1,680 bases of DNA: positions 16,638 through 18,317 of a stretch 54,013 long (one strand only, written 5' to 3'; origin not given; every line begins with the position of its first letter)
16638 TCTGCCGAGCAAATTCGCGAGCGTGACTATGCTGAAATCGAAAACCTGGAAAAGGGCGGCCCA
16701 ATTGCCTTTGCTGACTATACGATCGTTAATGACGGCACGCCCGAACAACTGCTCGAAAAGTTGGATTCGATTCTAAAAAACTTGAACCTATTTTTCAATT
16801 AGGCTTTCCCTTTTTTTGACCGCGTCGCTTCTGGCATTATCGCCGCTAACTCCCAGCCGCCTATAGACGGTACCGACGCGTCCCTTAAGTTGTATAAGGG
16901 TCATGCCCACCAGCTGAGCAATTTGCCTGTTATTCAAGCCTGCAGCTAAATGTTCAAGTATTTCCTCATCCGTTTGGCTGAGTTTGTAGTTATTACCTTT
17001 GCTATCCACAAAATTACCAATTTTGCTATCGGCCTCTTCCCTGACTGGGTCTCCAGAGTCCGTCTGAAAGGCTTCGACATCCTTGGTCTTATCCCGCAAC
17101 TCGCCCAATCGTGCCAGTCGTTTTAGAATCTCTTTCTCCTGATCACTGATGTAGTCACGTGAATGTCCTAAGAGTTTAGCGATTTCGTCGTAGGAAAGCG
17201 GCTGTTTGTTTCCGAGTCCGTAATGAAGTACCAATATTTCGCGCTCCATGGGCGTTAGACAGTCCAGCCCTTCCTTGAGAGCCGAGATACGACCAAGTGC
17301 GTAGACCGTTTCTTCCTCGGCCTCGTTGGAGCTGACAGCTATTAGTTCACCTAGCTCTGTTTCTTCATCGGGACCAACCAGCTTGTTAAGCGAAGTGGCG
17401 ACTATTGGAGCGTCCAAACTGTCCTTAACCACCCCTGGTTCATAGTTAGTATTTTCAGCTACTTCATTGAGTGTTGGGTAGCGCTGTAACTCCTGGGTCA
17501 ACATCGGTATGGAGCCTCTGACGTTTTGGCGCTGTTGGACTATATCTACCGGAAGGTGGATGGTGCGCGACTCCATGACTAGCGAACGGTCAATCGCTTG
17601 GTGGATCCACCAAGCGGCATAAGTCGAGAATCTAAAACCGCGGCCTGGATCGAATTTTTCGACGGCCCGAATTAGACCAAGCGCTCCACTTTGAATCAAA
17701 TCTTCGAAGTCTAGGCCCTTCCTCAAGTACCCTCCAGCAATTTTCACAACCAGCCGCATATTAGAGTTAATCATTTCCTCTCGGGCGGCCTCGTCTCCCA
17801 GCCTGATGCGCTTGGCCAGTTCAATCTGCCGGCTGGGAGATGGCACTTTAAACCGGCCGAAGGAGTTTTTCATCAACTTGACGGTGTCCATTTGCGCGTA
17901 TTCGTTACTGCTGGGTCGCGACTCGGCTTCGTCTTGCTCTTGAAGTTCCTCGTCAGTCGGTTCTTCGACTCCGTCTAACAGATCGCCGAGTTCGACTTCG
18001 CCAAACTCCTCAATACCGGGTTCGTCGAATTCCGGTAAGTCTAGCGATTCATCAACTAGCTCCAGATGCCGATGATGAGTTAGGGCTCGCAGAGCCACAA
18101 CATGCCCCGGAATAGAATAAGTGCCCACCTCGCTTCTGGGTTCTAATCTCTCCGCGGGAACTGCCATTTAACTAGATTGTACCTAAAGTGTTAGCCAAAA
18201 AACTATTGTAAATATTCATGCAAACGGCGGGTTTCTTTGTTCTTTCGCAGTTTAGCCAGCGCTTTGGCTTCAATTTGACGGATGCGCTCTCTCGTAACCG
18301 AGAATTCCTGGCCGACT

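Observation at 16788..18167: Second RpoD-like sigma factor with rewired recognition residues and a fused LuxR-type HTH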

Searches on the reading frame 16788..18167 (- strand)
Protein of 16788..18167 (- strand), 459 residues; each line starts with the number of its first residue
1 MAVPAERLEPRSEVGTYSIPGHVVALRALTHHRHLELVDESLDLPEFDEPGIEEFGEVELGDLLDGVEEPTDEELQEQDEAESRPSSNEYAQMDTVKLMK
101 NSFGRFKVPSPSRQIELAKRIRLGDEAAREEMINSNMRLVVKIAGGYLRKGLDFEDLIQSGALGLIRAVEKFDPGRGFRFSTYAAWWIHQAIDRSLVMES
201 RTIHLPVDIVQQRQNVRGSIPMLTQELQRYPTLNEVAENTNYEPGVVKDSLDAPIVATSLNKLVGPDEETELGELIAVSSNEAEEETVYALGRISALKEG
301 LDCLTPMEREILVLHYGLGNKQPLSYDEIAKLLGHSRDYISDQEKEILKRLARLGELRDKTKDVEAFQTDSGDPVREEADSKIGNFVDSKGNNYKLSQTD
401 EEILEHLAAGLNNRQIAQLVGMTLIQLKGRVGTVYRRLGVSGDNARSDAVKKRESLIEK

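Call 3: search_protein_families(library=pfam, proteins=[window:16788-18167:-], max_evalue=0.1)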
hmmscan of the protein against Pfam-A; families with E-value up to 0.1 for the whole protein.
window:16788-18167:- (459 aa): 11 families
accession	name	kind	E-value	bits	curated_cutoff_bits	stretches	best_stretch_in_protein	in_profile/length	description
PF04542.20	Sigma70_r2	-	3.5e-20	72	24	1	132-196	1-65/71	Sigma-70 region 2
PF04545.22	Sigma70_r4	-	1.3e-09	37.9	24.1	1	301-351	2-48/50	Sigma-70, region 4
PF04539.22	Sigma70_r3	-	1.6e-08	34.9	25.3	1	222-286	12-76/78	Sigma-70 region 3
PF00196.25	GerE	-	0.00017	21.6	23.5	1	396-440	3-47/57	Bacterial regulatory proteins, luxR family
PF08281.18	Sigma70_r4_2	-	0.00028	20.9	25.7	1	297-334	4-37/54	Sigma-70, region 4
PF00140.25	Sigma70_r1_2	-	0.00046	20.5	22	1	104-127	11-34/34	Sigma-70 factor, region 1.2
PF13412.12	HTH_24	-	0.00095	19.1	21.9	0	396-424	1-31/48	Winged helix-turn-helix DNA-binding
PF13936.12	HTH_38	-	0.017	15.3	27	0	401-421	11-31/44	Helix-turn-helix domain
PF13384.12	HTH_23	-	0.02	15.2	24.6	0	403-424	10-31/50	Homeodomain-like domain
PF19355.4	DUF5932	-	0.037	14.3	23.7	0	393-424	30-61/111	Family of unknown function (DUF5932)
PF13551.12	HTH_29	-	0.08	13.5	28.1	0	403-423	4-25/64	Winged helix-turn helix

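Call 4: search_protein_families(library=ncbifam, proteins=[window:16788-18167:-], max_evalue=0.01)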
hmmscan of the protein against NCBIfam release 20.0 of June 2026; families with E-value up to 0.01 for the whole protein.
window:16788-18167:- (459 aa): 60 families (the best 25 are shown)
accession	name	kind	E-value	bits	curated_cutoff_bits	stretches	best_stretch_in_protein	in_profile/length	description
TIGR02997.1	Sig70-cyanoRpoD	subfamily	2.6e-64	217.3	384.5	1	107-351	70-297/298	RNA polymerase sigma factor, RpoD/SigA family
NF004207.0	PRK05657.1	equivalog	2.1e-58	198.2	394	1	71-354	31-316/329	RNA polymerase sigma factor RpoS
NF005643.0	PRK07406.1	equivalog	5.7e-58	196.8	500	1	115-351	149-383/397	RNA polymerase sigma factor RpoD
TIGR02394.1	rpoS_proteo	equivalog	5.5e-57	193.4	378.7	1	87-359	6-278/285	RNA polymerase sigma factor RpoS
NF005920.0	PRK07921.1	subfamily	8.5e-57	192.6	464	1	117-360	81-322/328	RNA polymerase sigma factor SigB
TIGR02393.1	RpoD_Cterm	equivalog_domain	2e-55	188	354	1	128-353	1-226/238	RNA polymerase sigma factor RpoD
NF005642.0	PRK07405.1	subfamily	8.9e-55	186.1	524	1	114-353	70-307/318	RNA polymerase sigma factor SigD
NF005785.0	PRK07598.1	equivalog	1.4e-54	185.5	554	1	83-363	126-409/415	RNA polymerase sigma factor SigC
NF006666.0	PRK09210.1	equivalog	1.2e-53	182.8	572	1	70-352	79-357/370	RNA polymerase sigma factor RpoD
NF004615.0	PRK05949.1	subfamily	6.3e-51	173.2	530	1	114-353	79-316/327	RNA polymerase sigma factor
NF041931.2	MzaA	equivalog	3.5e-47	161.7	800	1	125-351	473-701/726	MZA anti-phage system associated sigma-70 family RNA polymerase sigma factor MzaA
NF004208.0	PRK05658.1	equivalog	4.9e-47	161.3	555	1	127-351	392-616/631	RNA polymerase sigma factor RpoD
NF004561.0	PRK05901.1-3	equivalog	2.9e-43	148.8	582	1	126-350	298-522/537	RNA polymerase sigma factor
NF004560.0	PRK05901.1-1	equivalog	3.4e-41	141.9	711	1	116-351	268-502/516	RNA polymerase sigma factor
NF004562.0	PRK05901.1-4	equivalog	4.2e-41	141.1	779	1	126-352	315-541/571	RNA polymerase sigma factor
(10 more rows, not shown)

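Call 6: find_homologous_proteins(query=window:16788-18167:-, max_evalue=0.00001)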
Query window:16788-18167:- (459 aa): 1304 proteins with E <= 0.00001 among 8000 candidates; the best 120 are listed.
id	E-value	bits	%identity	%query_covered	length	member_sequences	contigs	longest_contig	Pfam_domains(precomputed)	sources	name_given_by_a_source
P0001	5.3e-58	215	43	61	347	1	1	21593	PF04545.23,PF00140.26,PF03979.20,PF04542.21,PF08281.19,PF04539.23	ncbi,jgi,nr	ncbi:MAG: polymerase primary sigma factor [Gaiellaceae bacterium]|jgi:RNA polymerase primary sigma f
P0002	1.3e-57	214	40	67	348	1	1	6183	PF04545.23,PF00140.26,PF04542.21,PF04539.23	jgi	jgi:RNA polymerase primary sigma factor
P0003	1.6e-57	214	44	58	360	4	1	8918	PF04545.23,PF00140.26,PF03979.20,PF04542.21,PF04539.23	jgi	-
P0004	9.2e-57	211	42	63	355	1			PF04545.23,PF00140.26,PF04542.21,PF04539.23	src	-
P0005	1.1e-56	211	40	71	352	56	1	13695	PF04545.23,PF00140.26,PF04542.21,PF04539.23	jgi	jgi:RNA polymerase primary sigma factor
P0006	4.9e-56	209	39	71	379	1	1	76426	PF04545.23,PF00140.26,PF03979.20,PF04542.21,PF08281.19,PF04539.23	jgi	jgi:RNA polymerase primary sigma factor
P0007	5.9e-56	208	42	63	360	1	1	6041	PF04545.23,PF00140.26,PF04542.21,PF08281.19,PF04539.23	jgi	jgi:RNA polymerase primary sigma factor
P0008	8.1e-56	208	42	60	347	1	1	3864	PF04545.23,PF00140.26,PF03979.20,PF04542.21,PF08281.19,PF04539.23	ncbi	-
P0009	9.9e-56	208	42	59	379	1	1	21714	PF04545.23,PF00140.26,PF03979.20,PF04542.21,PF04539.23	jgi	jgi:RNA polymerase primary sigma factor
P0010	2.4e-54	203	43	57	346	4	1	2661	PF04545.23,PF00140.26,PF03979.20,PF04542.21,PF04539.23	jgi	jgi:RNA polymerase primary sigma factor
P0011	3.4e-54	203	42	61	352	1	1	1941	PF04545.23,PF00140.26,PF03979.20,PF04542.21,PF04539.23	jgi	-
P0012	3.8e-54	203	39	70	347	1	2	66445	PF04545.23,PF00140.26,PF03979.20,PF04542.21,PF04539.23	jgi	jgi:RNA polymerase primary sigma factor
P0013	5.3e-54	202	41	67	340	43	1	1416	PF04545.23,PF00140.26,PF04542.21,PF04539.23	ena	-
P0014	6.1e-54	202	43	57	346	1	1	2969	PF04545.23,PF00140.26,PF03979.20,PF04542.21,PF04539.23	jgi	jgi:RNA polymerase primary sigma factor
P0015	6.2e-54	202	43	57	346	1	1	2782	PF04545.23,PF00140.26,PF03979.20,PF04542.21,PF04539.23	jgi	jgi:RNA polymerase primary sigma factor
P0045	1.4e-51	194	40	58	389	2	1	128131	PF04545.23,PF00140.26,PF03979.20,PF04542.21,PF08281.19,PF04539.23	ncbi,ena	-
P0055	4.5e-51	192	41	61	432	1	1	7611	PF04545.23,PF00140.26,PF04542.21,PF04539.23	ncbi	-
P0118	4.7e-47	179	33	86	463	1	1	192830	PF04545.23,PF00140.26,PF04542.21,PF04539.23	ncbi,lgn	ncbi:MAG: sigma-70 family RNA polymerase sigma factor [Candidatus Saccharimonadales bacterium]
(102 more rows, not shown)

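Call 8: search_protein_families(library=pfam, proteins=[P0118, P0055], max_evalue=0.1)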
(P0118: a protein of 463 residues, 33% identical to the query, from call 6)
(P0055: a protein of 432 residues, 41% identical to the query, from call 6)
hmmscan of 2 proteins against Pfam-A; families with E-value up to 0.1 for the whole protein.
P0118 (463 aa): 8 families
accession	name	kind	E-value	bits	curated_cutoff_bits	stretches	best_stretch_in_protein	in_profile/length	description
PF04545.22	Sigma70_r4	-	1.4e-21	76.2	24.1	1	296-346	2-48/50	Sigma-70, region 4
PF04539.22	Sigma70_r3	-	2.6e-18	66.3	25.3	1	208-275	3-71/78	Sigma-70 region 3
PF04542.20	Sigma70_r2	-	5.7e-17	61.7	24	1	128-197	1-71/71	Sigma-70 region 2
PF00140.25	Sigma70_r1_2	-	2.9e-16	59.5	22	1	90-122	1-33/34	Sigma-70 factor, region 1.2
PF08281.18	Sigma70_r4_2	-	4.3e-05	23.5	25.7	0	293-337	5-45/54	Sigma-70, region 4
PF13384.12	HTH_23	-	0.002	18.3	24.6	0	391-417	9-35/50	Homeodomain-like domain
PF01726.22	LexA_DNA_bind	-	0.0092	16.2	23.7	1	204-238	4-38/65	LexA DNA binding domain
PF24655.1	DUF7645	-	0.018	15.4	27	0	105-125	5-25/62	Domain of unknown function (DUF7645)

P0055 (432 aa): 7 families
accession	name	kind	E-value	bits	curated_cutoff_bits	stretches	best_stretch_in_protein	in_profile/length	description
PF04542.20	Sigma70_r2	-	3.1e-22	78.6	24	1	203-272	1-70/71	Sigma-70 region 2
PF04539.22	Sigma70_r3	-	4.3e-18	65.6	25.3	1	282-356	1-76/78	Sigma-70 region 3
PF04545.22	Sigma70_r4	-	2.2e-16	59.6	24.1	1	370-421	1-48/50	Sigma-70, region 4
PF00140.25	Sigma70_r1_2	-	1.3e-12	47.9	22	1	165-196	1-32/34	Sigma-70 factor, region 1.2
PF03979.19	Sigma70_r1_1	-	0.003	17.9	22.5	1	92-150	4-62/81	Sigma-70 factor, region 1.1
PF08281.18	Sigma70_r4_2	-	0.0055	16.8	25.7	1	364-392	1-29/54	Sigma-70, region 4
PF01381.28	HTH_3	-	0.036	14.6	23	0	395-432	11-46/55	Helix-turn-helix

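Call 11: find_encoding_contigs(protein=P0118, flank=6000, max_places=3)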
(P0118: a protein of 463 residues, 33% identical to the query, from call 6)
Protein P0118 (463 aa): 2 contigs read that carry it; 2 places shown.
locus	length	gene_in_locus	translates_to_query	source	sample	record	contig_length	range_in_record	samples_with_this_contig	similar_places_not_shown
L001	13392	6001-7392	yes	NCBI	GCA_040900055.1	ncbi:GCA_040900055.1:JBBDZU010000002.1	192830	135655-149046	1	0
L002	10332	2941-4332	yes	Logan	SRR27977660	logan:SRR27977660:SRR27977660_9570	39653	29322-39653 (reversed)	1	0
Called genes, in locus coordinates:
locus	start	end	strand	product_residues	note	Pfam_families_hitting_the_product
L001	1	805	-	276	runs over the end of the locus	PF13354:Beta-lactamase2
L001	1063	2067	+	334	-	PF09587:PGA_cap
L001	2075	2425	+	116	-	PF04237:YjbR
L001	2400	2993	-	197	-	-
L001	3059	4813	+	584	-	PF01807:Zn_ribbon_DnaG, PF08275:DNAG_N, PF01751:Toprim, PF13155:Toprim_2, PF13662:Toprim_4, PF10410:DnaB_bind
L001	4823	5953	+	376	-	PF00140:Sigma70_r1_2, PF04542:Sigma70_r2, PF04539:Sigma70_r3, PF04545:Sigma70_r4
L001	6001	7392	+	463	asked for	PF00140:Sigma70_r1_2, PF04542:Sigma70_r2, PF04539:Sigma70_r3, PF04545:Sigma70_r4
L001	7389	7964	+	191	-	PF13238:AAA_18, PF13207:AAA_17 (faint)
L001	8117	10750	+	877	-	PF02739:5_3_exonuc_N, PF01367:5_3_exonuc, PF00476:DNA_pol_A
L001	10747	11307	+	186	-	PF00293:NUDIX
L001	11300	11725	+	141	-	-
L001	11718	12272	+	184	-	-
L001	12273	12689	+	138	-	PF13419:HAD_2, PF00702:Hydrolase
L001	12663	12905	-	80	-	-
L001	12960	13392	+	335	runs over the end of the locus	-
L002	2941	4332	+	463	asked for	PF00140:Sigma70_r1_2, PF04542:Sigma70_r2, PF04539:Sigma70_r3, PF04545:Sigma70_r4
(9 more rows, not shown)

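Call 33: predict_structure(alignment_id=A3)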
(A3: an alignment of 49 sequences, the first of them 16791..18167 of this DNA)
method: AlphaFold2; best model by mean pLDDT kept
length: 459 residues; sequences in the alignment: 49
mean_pLDDT: 76.2   pTM: 0.41
mean pLDDT of the five models: 76.2, 75.7, 73.9, 69.0, 68.6
residues with pLDDT >= 90: 160; 70-90: 122; 50-70: 120; < 50: 57
segments of 3 or more residues with pLDDT < 50: 1-18, 68-71, 74-88, 277-282, 367-373
pLDDT, mean of each block of 10 residues (from residue 1): 39 42 67 64 60 53 55 49 43 73 91 97 98 96 92 90 98 96 97 87 66 90 95 97 94 61 65 55 54 79 95 92 93 97 93 74 48 50 75 85 86 86 84 80 60 64
secondary structure, 60 per line:
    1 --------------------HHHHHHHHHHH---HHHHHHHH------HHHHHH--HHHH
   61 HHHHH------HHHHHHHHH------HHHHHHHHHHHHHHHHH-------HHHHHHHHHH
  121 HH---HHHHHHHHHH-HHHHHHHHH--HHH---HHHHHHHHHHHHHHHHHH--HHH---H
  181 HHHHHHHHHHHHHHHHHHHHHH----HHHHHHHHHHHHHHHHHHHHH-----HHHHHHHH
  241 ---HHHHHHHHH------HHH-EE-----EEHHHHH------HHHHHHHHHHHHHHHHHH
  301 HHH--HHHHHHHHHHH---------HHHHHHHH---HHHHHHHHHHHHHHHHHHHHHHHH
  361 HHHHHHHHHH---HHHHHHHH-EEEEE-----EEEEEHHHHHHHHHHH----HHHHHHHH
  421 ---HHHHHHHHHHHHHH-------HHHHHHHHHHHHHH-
elements in order: H21-31 H35-42 H49-54 H57-65 H72-80 H87-103 H111-122 H126-135 H137-145 H154-171 H180-202 H207-227 H233-240 H244-252 H272-276 H283-303 H306-316 H326-333 H337-370 H374-381 E383-387 E393-397 H398-408 H413-420 H424-437 H445-458

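Call 49: find_related_loci(query=window:16791-18167:-, collection=metagenome_contigs, flank=3000)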
Query window:16791-18167:- (459 aa) in metagenome_contigs; peptide patterns used: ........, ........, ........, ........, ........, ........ (x = any residue, [..] = any of these).
158 stretches matched a pattern; 2 encode a relative of the query (tblastn E <= 1e-3); 2 distinct loci.
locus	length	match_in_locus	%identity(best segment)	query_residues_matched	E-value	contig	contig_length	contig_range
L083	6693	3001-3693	33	127-354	5e-28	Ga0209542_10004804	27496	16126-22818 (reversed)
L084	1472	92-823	32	105-351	3e-25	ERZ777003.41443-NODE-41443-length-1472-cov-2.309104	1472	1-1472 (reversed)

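Call 52: find_encoding_contigs(protein=P0045, flank=5000, max_places=2)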
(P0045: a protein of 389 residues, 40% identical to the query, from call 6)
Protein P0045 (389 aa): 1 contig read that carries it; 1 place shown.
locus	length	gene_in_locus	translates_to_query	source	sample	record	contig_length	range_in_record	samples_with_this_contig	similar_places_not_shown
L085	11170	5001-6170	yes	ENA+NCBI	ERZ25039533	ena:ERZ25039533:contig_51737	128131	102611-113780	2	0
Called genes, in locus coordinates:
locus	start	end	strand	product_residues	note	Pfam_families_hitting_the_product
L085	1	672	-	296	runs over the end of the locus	PF00535:Glycos_transf_2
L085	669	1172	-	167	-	PF03061:4HBT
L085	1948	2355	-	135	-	PF03949:Malic_M (weak)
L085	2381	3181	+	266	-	-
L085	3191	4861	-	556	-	PF02649:GCHY-1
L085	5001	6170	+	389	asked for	PF03979:Sigma70_r1_1, PF00140:Sigma70_r1_2, PF04542:Sigma70_r2, PF04539:Sigma70_r3, PF08281:Sigma70_r4_2 (faint), PF04545:Sigma70_r4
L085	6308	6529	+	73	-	-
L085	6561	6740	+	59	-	PF05532:CsbD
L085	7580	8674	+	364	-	PF00150:Cellulase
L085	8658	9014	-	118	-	PF01037:AsnC_trans_reg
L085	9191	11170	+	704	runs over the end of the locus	PF09822:ABC_transp_aux (weak), PF14258:DUF4350, PF23355:IFT52_GIFT (faint), PF19985:DUF6421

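Call 53: find_encoding_contigs(protein=P0001, flank=5000, max_places=2)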
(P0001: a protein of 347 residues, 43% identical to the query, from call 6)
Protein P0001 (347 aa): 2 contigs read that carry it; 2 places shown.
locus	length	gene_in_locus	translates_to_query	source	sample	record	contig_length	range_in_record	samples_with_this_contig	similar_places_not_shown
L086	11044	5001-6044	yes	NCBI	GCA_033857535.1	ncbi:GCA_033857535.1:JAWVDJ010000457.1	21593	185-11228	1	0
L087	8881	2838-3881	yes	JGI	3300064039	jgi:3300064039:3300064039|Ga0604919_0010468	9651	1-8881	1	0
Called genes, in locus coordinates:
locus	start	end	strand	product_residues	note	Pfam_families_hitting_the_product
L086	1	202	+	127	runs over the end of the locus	?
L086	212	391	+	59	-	-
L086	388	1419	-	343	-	PF02016:Peptidase_S66, PF17676:Peptidase_S66C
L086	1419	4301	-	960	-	PF16078:2-oxogl_dehyd_N (weak), PF00676:E1_dh, PF02779:Transket_pyr, PF16870:OxoGdeHyase_C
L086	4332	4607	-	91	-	-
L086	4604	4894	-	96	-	-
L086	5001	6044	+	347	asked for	PF03979:Sigma70_r1_1 (faint), PF00140:Sigma70_r1_2, PF04542:Sigma70_r2, PF04539:Sigma70_r3, PF04545:Sigma70_r4, PF08281:Sigma70_r4_2 (faint)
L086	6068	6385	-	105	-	PF01638:HxlR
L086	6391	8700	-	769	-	PF02190:LON_substr_bdg, PF00004:AAA, PF07728:AAA_5, PF22667:Lon_lid, PF05362:Lon_C, PF13541:ChlI (weak)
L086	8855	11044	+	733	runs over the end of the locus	PF01011:PQQ, PF13360:PQQ_2, PF13570:Beta-prop_ACSF4, PF01011:PQQ (weak), PF00034:Cytochrom_C, PF13442:Cytochrome_CBB3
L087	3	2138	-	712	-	?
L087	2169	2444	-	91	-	-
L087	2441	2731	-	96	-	-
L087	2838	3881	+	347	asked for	PF03979:Sigma70_r1_1 (faint), PF00140:Sigma70_r1_2, PF04542:Sigma70_r2, PF04539:Sigma70_r3, PF04545:Sigma70_r4, PF08281:Sigma70_r4_2 (faint)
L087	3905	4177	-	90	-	PF01638:HxlR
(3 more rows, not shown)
